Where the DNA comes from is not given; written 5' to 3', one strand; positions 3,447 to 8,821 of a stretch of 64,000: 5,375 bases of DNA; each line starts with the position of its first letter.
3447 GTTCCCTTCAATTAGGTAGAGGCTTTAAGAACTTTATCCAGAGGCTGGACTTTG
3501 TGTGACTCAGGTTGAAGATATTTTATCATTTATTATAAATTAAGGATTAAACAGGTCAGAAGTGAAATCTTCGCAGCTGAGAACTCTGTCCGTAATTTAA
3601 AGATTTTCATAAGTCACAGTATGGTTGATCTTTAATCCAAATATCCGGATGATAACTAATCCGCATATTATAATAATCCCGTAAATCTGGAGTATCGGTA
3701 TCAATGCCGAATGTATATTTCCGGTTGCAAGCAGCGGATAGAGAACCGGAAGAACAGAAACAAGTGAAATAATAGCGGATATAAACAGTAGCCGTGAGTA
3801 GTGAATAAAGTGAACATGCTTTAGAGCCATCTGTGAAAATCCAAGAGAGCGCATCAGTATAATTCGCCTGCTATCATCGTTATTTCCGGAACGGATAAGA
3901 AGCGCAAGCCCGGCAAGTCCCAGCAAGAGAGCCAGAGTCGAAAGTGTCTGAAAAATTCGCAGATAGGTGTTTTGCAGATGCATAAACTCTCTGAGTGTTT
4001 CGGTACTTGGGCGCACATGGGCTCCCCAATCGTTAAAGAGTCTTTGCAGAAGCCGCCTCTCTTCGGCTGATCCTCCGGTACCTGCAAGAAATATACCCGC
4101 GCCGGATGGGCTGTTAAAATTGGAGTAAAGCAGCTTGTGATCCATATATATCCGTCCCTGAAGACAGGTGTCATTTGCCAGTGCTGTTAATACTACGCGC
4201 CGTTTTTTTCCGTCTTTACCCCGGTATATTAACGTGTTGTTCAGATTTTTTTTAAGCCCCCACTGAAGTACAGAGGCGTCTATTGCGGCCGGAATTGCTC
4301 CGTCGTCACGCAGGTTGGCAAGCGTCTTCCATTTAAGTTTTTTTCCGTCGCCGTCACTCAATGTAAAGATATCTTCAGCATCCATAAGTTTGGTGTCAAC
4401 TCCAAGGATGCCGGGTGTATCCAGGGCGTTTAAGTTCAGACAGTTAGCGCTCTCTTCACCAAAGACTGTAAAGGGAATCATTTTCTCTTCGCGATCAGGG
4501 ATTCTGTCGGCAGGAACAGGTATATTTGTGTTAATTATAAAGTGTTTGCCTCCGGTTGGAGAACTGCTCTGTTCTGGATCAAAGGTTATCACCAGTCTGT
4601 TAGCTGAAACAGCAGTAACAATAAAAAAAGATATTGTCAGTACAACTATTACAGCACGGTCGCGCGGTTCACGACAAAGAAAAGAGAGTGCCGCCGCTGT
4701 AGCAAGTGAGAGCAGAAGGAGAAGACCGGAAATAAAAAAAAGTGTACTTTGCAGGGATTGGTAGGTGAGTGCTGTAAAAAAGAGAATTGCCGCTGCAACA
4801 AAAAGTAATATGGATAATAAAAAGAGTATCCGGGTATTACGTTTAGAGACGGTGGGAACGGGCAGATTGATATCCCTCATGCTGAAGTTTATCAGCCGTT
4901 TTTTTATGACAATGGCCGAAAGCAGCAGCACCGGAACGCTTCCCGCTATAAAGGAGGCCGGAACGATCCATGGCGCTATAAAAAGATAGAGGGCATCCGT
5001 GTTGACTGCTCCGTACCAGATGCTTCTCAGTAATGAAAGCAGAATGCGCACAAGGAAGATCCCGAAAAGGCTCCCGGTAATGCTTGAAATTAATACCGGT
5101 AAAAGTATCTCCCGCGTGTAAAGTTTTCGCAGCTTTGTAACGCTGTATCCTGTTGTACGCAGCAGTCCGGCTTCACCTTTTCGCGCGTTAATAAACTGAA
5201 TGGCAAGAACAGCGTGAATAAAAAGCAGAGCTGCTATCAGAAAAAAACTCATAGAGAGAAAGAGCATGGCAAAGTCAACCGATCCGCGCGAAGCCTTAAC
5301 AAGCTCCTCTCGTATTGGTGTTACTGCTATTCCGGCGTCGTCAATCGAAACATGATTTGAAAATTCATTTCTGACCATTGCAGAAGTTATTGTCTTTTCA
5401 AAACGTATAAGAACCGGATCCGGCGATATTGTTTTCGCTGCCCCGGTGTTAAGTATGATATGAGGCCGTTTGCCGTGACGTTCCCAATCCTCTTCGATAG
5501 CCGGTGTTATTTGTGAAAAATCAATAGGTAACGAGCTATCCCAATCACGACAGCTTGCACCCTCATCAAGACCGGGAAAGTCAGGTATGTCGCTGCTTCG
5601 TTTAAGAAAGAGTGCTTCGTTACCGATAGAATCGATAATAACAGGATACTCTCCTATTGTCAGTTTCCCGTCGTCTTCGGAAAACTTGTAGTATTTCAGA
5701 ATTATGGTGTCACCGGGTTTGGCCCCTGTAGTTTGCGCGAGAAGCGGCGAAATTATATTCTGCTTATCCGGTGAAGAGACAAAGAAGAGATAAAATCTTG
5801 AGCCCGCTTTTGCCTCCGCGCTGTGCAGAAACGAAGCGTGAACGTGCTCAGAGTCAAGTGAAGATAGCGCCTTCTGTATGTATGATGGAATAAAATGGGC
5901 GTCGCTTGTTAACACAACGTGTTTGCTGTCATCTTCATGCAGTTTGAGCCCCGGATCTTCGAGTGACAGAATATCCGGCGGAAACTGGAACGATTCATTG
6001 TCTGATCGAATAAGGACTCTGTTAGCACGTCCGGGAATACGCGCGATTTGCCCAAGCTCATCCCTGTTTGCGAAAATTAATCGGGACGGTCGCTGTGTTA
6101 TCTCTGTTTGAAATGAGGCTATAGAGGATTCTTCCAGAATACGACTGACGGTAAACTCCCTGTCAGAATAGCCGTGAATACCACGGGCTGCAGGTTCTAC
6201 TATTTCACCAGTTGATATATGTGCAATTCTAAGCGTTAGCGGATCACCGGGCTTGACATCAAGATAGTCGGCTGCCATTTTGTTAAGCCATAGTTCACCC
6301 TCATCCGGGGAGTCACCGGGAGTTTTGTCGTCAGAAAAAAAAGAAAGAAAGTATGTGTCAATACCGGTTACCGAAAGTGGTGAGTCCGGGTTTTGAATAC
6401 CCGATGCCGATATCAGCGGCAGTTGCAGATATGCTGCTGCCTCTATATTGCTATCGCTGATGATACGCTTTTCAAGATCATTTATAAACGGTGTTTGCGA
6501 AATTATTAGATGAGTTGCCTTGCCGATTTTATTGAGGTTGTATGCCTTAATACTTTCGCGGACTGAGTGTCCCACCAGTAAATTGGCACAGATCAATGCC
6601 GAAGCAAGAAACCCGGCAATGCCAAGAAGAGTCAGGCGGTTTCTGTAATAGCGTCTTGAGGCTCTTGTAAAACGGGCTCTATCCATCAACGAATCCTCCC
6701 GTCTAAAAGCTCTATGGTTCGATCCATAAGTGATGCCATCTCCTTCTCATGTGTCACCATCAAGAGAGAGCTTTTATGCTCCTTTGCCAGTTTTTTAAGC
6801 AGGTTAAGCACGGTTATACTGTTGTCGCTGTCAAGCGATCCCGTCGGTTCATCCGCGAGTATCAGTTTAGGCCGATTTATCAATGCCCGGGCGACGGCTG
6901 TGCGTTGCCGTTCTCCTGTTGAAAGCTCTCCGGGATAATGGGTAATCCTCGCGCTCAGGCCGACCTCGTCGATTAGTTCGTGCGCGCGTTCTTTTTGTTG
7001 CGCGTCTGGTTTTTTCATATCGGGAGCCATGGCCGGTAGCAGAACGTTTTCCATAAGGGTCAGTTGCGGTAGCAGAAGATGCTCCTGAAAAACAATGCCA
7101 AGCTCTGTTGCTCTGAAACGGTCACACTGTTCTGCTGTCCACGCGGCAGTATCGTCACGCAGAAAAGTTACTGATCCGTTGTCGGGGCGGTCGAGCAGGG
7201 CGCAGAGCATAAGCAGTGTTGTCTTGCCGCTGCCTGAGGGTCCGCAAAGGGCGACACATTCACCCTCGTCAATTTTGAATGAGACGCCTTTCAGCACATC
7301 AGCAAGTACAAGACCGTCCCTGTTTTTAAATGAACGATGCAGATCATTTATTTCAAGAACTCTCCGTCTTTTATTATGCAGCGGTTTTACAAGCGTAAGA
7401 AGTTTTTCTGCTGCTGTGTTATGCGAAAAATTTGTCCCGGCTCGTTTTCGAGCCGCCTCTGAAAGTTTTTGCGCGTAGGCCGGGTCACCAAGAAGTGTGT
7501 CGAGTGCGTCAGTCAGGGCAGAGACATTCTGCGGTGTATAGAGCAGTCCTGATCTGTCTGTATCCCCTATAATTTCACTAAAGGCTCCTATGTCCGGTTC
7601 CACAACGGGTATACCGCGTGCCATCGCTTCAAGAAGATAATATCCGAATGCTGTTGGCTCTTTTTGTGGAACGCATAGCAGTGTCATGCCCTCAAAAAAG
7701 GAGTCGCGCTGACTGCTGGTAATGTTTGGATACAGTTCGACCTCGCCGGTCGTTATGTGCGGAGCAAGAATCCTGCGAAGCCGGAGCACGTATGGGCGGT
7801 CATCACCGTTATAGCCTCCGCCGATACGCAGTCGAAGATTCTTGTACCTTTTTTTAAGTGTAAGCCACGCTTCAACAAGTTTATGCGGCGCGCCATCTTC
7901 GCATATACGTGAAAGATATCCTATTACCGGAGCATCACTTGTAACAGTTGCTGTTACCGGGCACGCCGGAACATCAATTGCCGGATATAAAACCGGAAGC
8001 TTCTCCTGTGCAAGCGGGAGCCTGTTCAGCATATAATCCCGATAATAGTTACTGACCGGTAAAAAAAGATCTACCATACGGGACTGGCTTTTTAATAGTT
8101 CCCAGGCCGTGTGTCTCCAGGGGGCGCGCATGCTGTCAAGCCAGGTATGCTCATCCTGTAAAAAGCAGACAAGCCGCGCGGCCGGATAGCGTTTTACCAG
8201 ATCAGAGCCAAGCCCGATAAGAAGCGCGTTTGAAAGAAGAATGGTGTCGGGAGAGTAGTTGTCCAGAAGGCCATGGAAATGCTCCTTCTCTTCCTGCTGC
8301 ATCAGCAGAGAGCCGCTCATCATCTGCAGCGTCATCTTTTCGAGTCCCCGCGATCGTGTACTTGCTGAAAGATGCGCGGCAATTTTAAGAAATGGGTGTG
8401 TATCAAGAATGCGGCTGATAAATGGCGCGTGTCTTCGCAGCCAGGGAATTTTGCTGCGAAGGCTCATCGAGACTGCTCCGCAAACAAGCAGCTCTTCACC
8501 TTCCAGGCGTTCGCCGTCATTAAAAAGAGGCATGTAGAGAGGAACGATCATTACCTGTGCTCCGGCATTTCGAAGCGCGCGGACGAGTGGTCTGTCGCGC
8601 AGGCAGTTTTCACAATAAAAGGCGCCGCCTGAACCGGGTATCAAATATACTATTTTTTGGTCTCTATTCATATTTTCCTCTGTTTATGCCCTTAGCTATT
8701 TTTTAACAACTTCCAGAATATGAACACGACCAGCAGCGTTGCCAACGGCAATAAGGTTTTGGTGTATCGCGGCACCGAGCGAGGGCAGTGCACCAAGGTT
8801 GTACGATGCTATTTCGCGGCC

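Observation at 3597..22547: A 19-kb co-directional operon combines five beta-propeller paralogues with an NADH flavoprotein, a NapH/NapG-like conduit, a radical SAM enzyme and a type VII ABC exporter. I know of no characterised system with this combination.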

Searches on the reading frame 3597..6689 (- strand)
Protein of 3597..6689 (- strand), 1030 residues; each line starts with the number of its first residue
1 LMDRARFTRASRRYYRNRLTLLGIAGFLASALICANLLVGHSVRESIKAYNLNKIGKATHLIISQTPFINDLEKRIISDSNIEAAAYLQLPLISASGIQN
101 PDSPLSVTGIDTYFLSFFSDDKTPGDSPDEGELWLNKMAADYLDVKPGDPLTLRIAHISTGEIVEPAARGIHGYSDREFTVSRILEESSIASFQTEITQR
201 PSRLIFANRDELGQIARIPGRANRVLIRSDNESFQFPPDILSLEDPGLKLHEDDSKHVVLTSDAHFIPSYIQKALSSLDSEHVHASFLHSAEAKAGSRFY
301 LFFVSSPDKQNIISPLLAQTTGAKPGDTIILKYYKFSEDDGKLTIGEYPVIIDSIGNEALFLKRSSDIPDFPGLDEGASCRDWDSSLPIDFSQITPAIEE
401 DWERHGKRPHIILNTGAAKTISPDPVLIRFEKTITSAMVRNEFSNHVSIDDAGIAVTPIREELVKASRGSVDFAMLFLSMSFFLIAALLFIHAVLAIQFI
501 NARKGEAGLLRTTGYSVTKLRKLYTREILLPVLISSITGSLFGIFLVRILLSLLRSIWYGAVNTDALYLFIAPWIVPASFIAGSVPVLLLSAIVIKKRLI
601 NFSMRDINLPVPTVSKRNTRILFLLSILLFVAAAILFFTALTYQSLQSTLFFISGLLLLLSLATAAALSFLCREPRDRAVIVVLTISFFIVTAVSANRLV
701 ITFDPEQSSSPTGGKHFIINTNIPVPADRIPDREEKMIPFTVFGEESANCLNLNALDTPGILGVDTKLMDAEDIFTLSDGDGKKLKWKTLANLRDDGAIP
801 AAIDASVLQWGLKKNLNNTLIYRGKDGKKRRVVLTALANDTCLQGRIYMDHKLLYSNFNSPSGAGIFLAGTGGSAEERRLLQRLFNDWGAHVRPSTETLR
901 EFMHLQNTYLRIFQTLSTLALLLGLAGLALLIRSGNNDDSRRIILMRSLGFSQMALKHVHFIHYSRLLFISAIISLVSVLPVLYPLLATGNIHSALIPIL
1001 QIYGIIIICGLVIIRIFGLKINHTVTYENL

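Call 4: search_protein_families(library=pfam, proteins=[window:3597-6689:-], max_evalue=0.01)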
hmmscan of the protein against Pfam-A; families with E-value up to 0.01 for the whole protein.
window:3597-6689:- (1030 aa): 1 family
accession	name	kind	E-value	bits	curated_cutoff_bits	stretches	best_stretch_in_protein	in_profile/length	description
PF02687.27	FtsX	-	2.5e-10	40.9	25.5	2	479-597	2-114/120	FtsX-like permease C-terminal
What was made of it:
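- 3597..6689 (-): Double-FtsX permease with 10 hydrophobic segments and two large periplasmic loops (about 40-470 and 698-911). It has YbbP-like type VII ABC architecture. FtsX matched in two stretches (call 4).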

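Call 6: search_protein_families(library=ncbifam, proteins=[window:3597-6689:-], max_evalue=0.001)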
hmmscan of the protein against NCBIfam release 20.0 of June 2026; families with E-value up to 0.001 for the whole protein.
window:3597-6689:- (1030 aa): 0 families

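Call 41: search_solved_structures(query=window:3597-6689:-, max_evalue=0.01)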
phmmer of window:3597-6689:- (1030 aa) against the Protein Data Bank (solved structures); distinct sequences matched with E-value up to 0.01: 1.
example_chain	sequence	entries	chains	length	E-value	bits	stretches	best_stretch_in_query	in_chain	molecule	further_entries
9ge6_A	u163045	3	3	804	0.0025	19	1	473-723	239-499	Uncharacterized ABC transporter permease YbbP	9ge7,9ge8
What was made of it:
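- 3597..6689 (-): The only PDB sequence hit is E. coli YbbP, 9ge6, at E 0.0025 (call 41).
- On LolD / YbbA / MacB equivalogs: YbbP in the PDB matches at only E 0.0025 (call 41).
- YbbP is its only solved relative (call 41).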

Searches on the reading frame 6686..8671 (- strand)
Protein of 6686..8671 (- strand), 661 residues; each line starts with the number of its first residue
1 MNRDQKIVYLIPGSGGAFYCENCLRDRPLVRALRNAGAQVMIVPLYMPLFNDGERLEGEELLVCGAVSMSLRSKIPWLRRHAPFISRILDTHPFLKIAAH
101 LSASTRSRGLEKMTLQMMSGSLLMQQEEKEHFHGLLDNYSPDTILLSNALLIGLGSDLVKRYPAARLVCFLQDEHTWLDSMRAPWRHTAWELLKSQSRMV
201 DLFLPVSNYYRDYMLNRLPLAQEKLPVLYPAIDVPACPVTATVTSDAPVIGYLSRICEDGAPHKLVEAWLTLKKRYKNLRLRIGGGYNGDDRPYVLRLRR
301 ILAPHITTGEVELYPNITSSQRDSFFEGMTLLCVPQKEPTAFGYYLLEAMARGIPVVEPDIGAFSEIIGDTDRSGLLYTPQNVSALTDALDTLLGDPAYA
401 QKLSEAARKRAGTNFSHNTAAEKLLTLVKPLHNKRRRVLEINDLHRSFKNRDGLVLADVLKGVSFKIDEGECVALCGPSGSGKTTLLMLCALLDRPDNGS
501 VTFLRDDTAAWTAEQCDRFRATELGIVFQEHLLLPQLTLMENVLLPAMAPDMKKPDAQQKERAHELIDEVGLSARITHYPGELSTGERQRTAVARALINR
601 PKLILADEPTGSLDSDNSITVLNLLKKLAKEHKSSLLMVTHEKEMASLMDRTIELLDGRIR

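Call 4: search_protein_families(library=pfam, proteins=[window:6686-8671:-], max_evalue=0.01)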
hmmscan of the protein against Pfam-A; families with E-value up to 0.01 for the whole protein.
window:6686-8671:- (661 aa): 12 families
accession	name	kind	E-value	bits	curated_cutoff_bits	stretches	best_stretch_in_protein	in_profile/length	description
PF00005.33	ABC_tran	-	2.7e-32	112.7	25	1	460-610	1-136/137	ABC transporter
PF00534.26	Glycos_transf_1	-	1.9e-20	73.6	26.4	1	245-410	13-172/172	Glycosyl transferases group 1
PF13692.12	Glyco_trans_1_4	-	3.1e-15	57.1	27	1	248-396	2-142/142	Glycosyl transferases group 1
PF13439.12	Glyco_transf_4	-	2.8e-06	27.9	28.5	1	174-234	103-168/170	Glycosyltransferase Family 4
PF13191.12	AAA_16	-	0.00014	22.8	32.6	1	468-597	22-124/167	AAA ATPase domain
PF02463.25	SMC_N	-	0.00039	20.3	40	0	575-655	135-211/220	RecF/RecN/SMC N terminal domain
PF17784.7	Sulfotransfer_4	-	0.0011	19.3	22.8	1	125-202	55-128/215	Sulfotransferase domain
PF13555.12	AAA_29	-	0.0011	19.1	27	1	462-487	14-39/61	P-loop containing region of AAA domain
PF13304.12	AAA_21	-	0.0013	19.3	27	0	473-500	2-32/304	AAA domain, putative AbiEii toxin, Type IV TA system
PF25199.1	nSTAND_NTPase5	-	0.0022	18.2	34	1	470-515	41-86/145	Novel STAND NTPase 5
PF13481.12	AAA_25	-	0.0054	16.8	27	0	467-491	30-54/195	AAA domain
PF13401.12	AAA_22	-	0.0073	17.1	27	0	470-494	5-29/130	AAA domain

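Call 6: search_protein_families(library=ncbifam, proteins=[window:6686-8671:-], max_evalue=0.001)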
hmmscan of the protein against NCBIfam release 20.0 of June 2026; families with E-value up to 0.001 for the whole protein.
window:6686-8671:- (661 aa): 203 families (the best 25 are shown)
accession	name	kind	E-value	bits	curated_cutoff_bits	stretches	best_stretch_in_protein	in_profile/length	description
TIGR02211.1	LolD_lipo_ex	equivalog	8.4e-65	218.4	307.75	1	439-660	2-219/221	lipoprotein-releasing ABC transporter ATP-binding protein LolD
NF008639.0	PRK11629.1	equivalog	2.2e-57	194.1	360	1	438-660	6-224/234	lipoprotein-releasing ABC transporter ATP-binding protein LolD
TIGR02982.1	heterocyst_DevA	subfamily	3.4e-55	187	295.8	1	438-660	1-219/220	ABC exporter ATP-binding subunit, DevA family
TIGR03608.1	L_ocin_972_ABC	subfamily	1e-50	172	254.85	1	443-655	3-206/206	putative bacteriocin export ABC transporter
NF007879.0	PRK10584.1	equivalog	5e-50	170.3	336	1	438-660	6-224/228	putative ABC transporter ATP-binding protein YbbA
TIGR02673.1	FtsE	equivalog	2e-49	168.1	264.85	1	457-658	15-213/214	cell division ATP-binding protein FtsE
NF007826.0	PRK10535.1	equivalog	2.9e-49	167.9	966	1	438-660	4-221/648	macrolide ABC transporter ATP-binding protein/permease MacB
NF038007.1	ABC_ATP_DarD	equivalog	1.5e-46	158.6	375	1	454-660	15-218/218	darobactin export ABC transporter ATP-binding protein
TIGR02315.1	ABC_phnC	equivalog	2.2e-42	145.1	266.1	1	439-660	2-224/243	phosphonate ABC transporter ATP-binding protein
NF007027.0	PRK09493.1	equivalog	3.4e-42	144.4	379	1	457-654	14-208/240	glutamine ABC transporter ATP-binding protein GlnQ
TIGR03265.1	PhnT2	equivalog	4.9e-42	144.4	457.7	1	438-657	4-210/353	putative 2-aminoethylphosphonate ABC transporter ATP-binding protein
NF008428.0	PRK11264.1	equivalog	8.9e-42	143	406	1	439-660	4-222/250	L-cystine ABC transporter ATP-binding protein TcyN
TIGR03005.1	ectoine_ehuA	equivalog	2.4e-40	138.3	345.4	1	458-660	14-225/252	ectoine/hydroxyectoine ABC transporter ATP-binding protein EhuA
NF040933.2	ABC_arch_GlcV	equivalog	1.2e-38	133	450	1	440-659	4-219/357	glucose ABC transporter ATP-binding protein GlcV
TIGR00968.1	3a0106s01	subfamily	3.6e-37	128.1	342.75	1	458-660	14-209/237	sulfate ABC transporter ATP-binding protein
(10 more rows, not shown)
